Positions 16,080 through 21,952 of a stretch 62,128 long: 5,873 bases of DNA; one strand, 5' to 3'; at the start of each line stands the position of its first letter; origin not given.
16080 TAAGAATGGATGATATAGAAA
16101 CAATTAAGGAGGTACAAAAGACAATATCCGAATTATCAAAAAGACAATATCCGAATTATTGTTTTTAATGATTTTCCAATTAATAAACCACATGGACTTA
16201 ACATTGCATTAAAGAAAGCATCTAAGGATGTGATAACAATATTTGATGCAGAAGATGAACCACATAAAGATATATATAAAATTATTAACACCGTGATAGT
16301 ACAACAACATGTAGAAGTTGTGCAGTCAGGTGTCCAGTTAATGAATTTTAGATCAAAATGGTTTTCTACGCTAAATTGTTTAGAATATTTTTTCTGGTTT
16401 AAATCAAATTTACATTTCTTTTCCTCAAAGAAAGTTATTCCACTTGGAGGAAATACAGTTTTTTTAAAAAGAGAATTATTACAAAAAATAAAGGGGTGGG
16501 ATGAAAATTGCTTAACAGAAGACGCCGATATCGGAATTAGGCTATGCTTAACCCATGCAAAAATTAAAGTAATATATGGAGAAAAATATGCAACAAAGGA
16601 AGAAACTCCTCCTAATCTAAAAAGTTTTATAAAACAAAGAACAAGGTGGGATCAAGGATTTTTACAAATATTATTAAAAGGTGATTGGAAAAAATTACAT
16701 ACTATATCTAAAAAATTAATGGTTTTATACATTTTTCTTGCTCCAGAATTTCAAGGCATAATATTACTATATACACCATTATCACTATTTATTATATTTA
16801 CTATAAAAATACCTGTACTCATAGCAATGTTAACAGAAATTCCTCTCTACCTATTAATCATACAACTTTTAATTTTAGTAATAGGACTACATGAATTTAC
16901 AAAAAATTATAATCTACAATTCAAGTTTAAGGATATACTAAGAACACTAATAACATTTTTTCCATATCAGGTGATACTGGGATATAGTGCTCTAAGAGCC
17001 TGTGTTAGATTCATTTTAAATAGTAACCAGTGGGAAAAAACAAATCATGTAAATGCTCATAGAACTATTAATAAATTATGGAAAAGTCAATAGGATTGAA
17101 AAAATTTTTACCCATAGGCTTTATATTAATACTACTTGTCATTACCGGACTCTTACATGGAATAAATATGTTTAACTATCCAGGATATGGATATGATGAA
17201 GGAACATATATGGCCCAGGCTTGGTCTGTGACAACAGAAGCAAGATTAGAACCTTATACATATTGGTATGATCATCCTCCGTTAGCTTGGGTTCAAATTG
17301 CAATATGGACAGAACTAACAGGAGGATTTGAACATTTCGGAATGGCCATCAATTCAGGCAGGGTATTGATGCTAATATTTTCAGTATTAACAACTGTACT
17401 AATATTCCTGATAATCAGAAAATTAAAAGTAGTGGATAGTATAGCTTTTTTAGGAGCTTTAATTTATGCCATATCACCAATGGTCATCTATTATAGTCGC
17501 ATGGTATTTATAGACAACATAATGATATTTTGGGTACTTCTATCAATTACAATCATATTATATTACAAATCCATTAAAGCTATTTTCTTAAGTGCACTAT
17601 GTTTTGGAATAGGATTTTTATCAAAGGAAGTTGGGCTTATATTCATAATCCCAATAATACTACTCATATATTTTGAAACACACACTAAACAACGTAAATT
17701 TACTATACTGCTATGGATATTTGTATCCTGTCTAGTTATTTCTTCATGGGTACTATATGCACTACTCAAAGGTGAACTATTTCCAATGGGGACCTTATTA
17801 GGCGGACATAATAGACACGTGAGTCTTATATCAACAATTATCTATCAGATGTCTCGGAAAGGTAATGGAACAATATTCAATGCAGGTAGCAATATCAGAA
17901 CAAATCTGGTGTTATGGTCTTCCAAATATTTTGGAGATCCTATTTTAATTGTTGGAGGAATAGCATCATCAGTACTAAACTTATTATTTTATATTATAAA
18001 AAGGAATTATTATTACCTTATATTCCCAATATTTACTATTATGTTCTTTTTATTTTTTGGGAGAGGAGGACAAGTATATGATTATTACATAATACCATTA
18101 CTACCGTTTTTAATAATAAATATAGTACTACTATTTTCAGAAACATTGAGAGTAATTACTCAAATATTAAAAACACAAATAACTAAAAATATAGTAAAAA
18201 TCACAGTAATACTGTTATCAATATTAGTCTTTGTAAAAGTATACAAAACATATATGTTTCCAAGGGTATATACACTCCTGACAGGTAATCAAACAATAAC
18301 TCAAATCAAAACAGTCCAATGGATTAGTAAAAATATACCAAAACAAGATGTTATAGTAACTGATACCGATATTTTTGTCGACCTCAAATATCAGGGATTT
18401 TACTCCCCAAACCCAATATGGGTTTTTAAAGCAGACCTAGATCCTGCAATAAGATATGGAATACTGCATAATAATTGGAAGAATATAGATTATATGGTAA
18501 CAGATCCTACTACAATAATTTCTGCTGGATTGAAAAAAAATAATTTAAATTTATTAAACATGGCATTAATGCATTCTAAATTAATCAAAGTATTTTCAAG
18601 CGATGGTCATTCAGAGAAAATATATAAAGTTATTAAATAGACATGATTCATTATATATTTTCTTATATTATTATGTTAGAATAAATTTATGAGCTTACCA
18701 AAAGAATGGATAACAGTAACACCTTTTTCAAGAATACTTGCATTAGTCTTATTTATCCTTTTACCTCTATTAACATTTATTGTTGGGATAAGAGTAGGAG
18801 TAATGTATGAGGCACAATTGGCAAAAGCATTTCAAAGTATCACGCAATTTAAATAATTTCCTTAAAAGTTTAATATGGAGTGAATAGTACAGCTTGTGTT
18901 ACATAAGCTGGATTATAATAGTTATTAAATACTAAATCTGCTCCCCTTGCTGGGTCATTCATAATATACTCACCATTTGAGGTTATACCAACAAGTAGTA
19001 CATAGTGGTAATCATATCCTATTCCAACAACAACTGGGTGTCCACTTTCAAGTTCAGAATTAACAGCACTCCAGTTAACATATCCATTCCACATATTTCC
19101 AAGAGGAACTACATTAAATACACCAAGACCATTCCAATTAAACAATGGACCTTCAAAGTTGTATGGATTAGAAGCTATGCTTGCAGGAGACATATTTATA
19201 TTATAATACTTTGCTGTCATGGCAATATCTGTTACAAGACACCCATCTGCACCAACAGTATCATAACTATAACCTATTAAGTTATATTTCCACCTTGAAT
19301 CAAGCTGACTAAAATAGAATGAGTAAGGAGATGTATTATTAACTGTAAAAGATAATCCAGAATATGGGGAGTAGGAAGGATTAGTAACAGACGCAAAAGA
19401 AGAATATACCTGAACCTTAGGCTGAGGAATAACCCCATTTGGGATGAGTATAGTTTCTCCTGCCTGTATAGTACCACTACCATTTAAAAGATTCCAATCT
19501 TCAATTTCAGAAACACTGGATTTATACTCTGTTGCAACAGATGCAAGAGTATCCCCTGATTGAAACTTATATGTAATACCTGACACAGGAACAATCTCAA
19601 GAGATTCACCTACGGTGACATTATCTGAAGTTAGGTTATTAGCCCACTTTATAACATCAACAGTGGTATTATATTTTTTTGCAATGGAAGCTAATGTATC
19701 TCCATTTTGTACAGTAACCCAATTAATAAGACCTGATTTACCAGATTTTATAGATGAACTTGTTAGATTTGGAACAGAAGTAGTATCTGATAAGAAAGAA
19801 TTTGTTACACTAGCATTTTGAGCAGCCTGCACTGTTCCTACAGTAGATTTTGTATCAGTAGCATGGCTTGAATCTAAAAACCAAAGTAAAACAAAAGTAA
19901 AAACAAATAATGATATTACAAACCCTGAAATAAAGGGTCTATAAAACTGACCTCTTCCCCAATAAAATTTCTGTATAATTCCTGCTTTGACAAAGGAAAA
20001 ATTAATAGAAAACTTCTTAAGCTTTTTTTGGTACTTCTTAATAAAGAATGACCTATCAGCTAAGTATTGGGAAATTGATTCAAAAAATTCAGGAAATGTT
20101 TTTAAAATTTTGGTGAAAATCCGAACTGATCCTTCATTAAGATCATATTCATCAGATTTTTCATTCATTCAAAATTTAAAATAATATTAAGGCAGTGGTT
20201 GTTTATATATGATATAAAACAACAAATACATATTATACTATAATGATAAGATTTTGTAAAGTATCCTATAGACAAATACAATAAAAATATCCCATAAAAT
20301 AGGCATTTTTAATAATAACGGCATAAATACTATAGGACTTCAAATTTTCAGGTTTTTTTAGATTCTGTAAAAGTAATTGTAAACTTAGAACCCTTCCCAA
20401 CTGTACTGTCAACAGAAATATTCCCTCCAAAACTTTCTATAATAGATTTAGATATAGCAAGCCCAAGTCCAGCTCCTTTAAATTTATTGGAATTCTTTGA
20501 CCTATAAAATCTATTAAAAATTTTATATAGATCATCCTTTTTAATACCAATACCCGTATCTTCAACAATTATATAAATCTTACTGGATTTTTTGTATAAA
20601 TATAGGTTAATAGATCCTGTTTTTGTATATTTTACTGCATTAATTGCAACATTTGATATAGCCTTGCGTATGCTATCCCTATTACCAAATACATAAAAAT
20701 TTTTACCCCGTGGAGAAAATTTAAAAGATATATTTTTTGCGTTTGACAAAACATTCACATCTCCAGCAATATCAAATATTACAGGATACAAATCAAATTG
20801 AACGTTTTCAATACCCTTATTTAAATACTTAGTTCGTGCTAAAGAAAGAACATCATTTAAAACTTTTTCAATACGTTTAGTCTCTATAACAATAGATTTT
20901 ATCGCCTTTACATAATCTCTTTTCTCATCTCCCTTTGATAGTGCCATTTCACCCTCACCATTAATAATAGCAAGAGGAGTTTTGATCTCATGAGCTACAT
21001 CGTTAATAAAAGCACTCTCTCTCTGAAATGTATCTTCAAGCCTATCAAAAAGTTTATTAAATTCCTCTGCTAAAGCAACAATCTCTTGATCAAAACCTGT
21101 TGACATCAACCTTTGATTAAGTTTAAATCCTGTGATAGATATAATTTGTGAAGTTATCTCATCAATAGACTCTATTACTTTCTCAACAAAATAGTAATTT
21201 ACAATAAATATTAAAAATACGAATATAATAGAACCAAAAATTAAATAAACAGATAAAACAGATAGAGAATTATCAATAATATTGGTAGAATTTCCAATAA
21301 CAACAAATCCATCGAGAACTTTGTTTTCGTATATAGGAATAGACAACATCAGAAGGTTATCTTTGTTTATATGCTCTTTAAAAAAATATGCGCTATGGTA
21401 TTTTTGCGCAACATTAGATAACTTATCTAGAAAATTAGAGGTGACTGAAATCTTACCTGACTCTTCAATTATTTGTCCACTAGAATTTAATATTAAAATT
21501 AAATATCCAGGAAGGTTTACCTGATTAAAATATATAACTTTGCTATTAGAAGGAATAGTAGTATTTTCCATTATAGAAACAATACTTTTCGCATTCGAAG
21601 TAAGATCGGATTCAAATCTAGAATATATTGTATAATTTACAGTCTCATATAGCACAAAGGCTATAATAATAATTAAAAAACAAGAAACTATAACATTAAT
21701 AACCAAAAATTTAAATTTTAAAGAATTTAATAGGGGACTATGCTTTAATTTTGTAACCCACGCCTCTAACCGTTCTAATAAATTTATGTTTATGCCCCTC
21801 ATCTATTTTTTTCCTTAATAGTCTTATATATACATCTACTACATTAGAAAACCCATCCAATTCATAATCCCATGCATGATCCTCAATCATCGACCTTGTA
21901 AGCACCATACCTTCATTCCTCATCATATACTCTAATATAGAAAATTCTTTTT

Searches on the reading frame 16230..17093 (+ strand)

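Call 87: search_protein_families(library=pfam, proteins=[window:16230-17093:+], max_evalue=0.00001)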
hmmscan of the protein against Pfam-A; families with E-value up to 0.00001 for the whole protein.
window:16230-17093:+ (287 aa): 2 families
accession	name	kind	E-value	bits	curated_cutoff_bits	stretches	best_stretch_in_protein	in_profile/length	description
PF13632.12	Glyco_trans_2_3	-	2.6e-23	83.3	27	1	2-205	2-188/198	Glycosyl transferase family group 2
PF13641.12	Glyco_tranf_2_3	-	1.2e-20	75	27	1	1-141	89-228/230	Glycosyltransferase like family 2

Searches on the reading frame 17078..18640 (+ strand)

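Call 87: search_protein_families(library=pfam, proteins=[window:17078-18640:+], max_evalue=0.00001)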
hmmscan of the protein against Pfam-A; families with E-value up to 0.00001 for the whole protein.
window:17078-18640:+ (520 aa): 2 families
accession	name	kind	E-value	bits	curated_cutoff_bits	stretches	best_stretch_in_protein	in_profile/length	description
PF13231.12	PMT_2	-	1.4e-11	45.3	26.1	1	65-226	1-159/160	Dolichyl-phosphate-mannose-protein mannosyltransferase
PF02366.24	PMT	-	4.7e-09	36.6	22.7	1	72-228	62-234/245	Dolichyl-phosphate-mannose-protein mannosyltransferase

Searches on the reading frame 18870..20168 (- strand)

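Call 21: search_protein_families(library=pfam, proteins=[window:18870-20168:-], max_evalue=0.01)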
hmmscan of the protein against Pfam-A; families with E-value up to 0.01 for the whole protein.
window:18870-20168:- (432 aa): 6 families
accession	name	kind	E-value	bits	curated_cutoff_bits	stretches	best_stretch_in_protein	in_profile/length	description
PF01476.26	LysM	-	3e-22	78.7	20.9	2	152-192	2-42/43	LysM domain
PF13529.12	Peptidase_C39_2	-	4.3e-09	37.5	24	1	285-407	5-143/143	Peptidase_C39 like family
PF23473.1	LysM3_LYK4_5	-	1.3e-07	32.1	29.3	1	153-184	7-38/48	LYK4/5 LysM3 domain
PF23577.1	LysM_RLK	-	1.1e-06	29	27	0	154-174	6-26/44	LysM domain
PF23462.1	LysM3_NFP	-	3.1e-05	24.8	28.1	0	198-243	3-47/48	NFP LysM3 domain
PF23446.1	LysM1_NFP_LYK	-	0.00046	21.4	36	0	157-195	16-55/60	NFP/LYK LysM1 domain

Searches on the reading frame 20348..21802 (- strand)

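Call 87: search_protein_families(library=pfam, proteins=[window:20348-21802:-], max_evalue=0.00001)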
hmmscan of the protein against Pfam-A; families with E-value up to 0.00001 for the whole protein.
window:20348-21802:- (484 aa): 2 families
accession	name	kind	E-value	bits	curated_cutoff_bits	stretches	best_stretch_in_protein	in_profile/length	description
PF02518.31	HATPase_c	-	5.6e-25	88.4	26.4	1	374-479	2-108/111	Histidine kinase-, DNA gyrase B-, and HSP90-like ATPase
PF00512.31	HisKA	-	1.7e-11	44.4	26.9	1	263-323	3-62/66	His Kinase A (phospho-acceptor) domain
